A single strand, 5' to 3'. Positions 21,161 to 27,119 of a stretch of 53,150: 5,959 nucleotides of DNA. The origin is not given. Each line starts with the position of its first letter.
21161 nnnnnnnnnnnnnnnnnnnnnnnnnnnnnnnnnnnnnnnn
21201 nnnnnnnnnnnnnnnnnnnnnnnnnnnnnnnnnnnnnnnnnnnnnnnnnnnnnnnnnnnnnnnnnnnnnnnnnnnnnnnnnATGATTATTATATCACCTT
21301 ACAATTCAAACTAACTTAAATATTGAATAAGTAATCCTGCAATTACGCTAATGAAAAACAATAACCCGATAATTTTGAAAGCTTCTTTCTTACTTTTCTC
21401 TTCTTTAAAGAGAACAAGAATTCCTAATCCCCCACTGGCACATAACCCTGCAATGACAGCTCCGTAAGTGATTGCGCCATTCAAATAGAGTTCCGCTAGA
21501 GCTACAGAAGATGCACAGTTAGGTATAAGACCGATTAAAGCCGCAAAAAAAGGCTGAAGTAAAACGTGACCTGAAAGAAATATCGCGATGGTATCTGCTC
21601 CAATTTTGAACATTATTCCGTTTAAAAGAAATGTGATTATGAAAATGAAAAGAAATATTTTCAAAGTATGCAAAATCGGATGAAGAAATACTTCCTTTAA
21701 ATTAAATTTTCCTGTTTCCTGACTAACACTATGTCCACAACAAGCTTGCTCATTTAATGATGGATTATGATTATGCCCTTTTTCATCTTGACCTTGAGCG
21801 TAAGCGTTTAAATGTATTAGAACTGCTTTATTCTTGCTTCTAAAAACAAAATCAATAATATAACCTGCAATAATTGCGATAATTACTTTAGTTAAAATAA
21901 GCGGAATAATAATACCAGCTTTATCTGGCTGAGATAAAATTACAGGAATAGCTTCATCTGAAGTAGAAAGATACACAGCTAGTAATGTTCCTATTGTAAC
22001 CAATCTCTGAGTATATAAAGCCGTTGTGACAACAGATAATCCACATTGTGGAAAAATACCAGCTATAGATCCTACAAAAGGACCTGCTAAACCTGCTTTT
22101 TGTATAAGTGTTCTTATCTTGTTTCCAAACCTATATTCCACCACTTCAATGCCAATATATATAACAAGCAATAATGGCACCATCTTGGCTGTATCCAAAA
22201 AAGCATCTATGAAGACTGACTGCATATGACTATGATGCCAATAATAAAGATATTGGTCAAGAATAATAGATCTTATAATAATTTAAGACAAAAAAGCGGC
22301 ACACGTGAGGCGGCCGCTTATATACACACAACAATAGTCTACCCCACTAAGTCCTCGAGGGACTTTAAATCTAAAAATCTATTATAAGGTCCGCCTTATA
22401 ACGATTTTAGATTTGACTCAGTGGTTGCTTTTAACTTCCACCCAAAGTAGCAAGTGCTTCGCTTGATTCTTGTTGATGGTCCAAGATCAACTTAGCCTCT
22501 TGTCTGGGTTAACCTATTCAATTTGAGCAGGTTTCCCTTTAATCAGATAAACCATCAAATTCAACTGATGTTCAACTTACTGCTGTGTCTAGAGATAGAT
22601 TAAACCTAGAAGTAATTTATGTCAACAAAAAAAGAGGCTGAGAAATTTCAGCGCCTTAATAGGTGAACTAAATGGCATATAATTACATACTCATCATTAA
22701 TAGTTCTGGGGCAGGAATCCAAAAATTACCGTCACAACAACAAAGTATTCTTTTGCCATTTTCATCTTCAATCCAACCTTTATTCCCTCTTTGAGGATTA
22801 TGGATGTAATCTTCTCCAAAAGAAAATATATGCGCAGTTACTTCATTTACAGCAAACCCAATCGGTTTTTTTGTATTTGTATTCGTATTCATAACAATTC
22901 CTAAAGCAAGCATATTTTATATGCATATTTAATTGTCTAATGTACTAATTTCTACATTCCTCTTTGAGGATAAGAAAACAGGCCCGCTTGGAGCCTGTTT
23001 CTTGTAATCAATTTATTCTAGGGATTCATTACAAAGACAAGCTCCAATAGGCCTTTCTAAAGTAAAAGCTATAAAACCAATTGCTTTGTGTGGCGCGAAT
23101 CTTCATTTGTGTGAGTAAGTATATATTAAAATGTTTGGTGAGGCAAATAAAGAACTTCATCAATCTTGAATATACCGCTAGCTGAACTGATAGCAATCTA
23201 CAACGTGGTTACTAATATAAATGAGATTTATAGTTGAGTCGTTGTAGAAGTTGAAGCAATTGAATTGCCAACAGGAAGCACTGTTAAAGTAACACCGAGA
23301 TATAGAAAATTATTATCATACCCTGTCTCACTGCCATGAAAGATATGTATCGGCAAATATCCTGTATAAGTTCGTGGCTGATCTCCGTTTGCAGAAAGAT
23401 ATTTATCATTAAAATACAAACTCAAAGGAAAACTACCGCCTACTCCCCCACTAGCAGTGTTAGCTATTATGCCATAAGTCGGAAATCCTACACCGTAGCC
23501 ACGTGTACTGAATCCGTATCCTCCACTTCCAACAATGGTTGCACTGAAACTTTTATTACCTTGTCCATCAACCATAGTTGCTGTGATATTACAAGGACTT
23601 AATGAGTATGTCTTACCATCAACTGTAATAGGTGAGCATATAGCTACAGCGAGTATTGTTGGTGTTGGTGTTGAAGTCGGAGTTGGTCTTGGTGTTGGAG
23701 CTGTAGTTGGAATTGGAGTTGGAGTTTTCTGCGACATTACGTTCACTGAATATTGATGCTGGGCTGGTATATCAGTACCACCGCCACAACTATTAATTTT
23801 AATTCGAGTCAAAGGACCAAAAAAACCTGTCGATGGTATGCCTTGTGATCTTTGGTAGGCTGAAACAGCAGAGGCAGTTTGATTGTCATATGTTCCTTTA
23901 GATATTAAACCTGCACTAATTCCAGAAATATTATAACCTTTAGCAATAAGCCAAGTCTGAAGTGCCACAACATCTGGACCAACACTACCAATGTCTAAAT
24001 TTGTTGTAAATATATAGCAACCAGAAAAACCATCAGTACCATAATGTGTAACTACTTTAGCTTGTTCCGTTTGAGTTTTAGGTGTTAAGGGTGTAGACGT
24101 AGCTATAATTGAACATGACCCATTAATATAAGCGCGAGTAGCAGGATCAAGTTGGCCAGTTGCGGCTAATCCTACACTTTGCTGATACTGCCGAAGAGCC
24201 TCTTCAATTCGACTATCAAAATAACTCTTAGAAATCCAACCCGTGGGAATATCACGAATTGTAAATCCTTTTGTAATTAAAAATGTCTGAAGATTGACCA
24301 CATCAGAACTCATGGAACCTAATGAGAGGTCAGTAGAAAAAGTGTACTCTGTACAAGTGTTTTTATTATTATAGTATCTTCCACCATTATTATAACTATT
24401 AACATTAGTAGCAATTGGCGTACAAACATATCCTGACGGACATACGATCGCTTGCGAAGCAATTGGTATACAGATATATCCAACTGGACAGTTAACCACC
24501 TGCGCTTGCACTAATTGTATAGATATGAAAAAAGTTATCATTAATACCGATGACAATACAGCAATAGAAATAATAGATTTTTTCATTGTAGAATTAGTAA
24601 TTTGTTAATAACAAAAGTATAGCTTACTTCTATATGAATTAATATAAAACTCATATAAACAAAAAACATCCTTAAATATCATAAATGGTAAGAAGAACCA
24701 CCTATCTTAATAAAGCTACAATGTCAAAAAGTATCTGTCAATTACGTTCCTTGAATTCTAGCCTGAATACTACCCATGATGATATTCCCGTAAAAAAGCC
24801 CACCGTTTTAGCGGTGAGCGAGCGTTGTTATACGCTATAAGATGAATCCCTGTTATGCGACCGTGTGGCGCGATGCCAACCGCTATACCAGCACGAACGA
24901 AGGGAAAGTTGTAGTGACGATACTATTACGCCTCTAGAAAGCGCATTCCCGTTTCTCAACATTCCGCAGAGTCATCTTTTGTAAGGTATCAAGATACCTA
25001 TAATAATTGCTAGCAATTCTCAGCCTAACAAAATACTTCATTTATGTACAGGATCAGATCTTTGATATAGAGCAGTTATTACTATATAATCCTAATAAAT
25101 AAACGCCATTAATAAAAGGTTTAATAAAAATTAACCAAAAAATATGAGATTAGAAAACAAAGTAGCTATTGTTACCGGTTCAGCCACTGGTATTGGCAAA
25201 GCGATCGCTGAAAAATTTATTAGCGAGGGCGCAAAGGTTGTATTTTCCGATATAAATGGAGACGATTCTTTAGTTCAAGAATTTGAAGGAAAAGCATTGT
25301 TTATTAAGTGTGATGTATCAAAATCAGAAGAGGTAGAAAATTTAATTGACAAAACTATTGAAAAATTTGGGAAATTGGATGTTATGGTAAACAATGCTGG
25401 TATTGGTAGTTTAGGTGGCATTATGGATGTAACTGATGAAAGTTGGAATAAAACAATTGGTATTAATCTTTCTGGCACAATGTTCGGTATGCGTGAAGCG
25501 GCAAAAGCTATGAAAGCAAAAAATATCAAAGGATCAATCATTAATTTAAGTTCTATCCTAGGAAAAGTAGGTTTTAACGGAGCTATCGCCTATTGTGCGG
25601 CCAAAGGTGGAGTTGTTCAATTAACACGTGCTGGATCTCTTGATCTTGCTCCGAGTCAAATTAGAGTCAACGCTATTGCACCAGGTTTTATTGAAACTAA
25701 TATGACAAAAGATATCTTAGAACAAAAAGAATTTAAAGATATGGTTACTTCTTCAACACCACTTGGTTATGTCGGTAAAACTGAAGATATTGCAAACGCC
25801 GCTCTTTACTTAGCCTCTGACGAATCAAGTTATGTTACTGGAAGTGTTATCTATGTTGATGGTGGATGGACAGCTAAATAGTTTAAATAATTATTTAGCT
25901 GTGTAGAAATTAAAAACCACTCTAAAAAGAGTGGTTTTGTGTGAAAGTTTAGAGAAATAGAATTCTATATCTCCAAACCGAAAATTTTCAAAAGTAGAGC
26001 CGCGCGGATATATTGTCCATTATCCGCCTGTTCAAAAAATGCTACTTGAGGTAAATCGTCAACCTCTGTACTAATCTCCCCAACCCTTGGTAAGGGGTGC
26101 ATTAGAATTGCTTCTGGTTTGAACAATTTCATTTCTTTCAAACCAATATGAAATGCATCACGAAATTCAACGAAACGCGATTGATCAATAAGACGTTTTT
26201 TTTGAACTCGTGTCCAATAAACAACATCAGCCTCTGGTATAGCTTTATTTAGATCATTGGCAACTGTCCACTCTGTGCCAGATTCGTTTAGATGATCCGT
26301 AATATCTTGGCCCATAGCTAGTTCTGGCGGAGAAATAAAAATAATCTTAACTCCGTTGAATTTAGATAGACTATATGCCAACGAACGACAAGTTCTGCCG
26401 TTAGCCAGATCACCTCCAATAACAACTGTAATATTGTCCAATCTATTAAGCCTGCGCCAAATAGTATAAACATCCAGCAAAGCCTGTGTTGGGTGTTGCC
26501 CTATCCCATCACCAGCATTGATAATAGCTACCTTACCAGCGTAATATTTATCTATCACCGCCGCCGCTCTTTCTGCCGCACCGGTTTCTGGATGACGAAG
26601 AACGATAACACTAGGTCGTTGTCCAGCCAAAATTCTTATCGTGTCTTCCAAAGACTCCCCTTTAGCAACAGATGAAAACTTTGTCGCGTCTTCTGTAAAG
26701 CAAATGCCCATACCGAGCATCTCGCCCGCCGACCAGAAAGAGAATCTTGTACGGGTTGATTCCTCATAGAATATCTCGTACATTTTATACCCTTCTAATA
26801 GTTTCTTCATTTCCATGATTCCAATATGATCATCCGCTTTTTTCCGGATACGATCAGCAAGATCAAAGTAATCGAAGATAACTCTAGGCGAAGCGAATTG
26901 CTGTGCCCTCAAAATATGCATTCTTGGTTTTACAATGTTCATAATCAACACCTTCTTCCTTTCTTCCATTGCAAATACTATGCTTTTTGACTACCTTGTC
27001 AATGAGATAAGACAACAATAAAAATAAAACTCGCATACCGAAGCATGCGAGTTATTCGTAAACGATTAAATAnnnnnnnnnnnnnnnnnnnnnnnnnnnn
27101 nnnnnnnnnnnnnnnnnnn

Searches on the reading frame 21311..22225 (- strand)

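Call 50: search_protein_families(library=pfam, proteins=[window:21311-22225:-], max_evalue=0.001)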
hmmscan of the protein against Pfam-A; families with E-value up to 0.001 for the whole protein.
window:21311-22225:- (304 aa): 1 family
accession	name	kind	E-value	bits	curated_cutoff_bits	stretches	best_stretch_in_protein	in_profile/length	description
PF11449.14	ArsP_2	-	1.5e-25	90.6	32.5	2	4-216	9-191/359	Putative, 10TM heavy-metal exporter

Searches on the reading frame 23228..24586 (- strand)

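Call 50: search_protein_families(library=pfam, proteins=[window:23228-24586:-], max_evalue=0.001)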
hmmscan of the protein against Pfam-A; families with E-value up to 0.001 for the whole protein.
window:23228-24586:- (452 aa): 1 family
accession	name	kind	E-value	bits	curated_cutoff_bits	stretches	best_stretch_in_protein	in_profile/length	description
PF01471.23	PG_binding_1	-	8.4e-25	87.2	23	2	203-261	2-54/57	Putative peptidoglycan binding domain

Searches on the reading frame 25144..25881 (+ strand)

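Call 51: search_protein_families(library=pfam, proteins=[window:25144-25881:+], max_evalue=0.001)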
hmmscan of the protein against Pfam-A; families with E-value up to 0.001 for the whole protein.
window:25144-25881:+ (245 aa): 4 families
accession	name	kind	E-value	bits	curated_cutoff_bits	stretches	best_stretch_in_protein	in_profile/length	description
PF13561.12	adh_short_C2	-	2.1e-74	250.5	27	1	12-243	1-236/236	Enoyl-(Acyl carrier protein) reductase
PF00106.31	adh_short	-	3.9e-58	196.6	26.6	1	6-195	1-194/195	short chain dehydrogenase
PF08659.16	KR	-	2e-11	44.6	22.6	1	9-154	4-153/180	KR domain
PF23441.1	SDR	-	8e-08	32.4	27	1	53-241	65-254/258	SDR-like rossmann domain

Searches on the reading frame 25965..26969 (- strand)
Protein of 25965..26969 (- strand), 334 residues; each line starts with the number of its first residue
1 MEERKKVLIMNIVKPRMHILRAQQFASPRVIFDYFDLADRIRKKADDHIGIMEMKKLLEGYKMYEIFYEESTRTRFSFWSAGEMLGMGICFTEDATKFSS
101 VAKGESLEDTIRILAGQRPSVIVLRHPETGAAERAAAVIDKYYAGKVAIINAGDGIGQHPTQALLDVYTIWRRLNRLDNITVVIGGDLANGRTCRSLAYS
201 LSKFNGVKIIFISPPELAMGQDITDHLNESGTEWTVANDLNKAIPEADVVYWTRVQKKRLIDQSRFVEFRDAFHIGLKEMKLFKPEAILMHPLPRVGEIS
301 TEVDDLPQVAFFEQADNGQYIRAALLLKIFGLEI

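Call 51: search_protein_families(library=pfam, proteins=[window:25965-26969:-], max_evalue=0.001)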
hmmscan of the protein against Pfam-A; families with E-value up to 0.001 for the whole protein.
window:25965-26969:- (334 aa): 2 families
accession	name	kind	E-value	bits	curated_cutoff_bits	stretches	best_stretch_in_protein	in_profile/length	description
PF02729.26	OTCace_N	-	2.3e-32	112.5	29.9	1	18-171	2-147/148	Aspartate/ornithine carbamoyltransferase, carbamoyl-P binding domain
PF00185.30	OTCace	-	3.9e-28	98.9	29.4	1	178-327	1-155/157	Aspartate/ornithine carbamoyltransferase, Asp/Orn binding domain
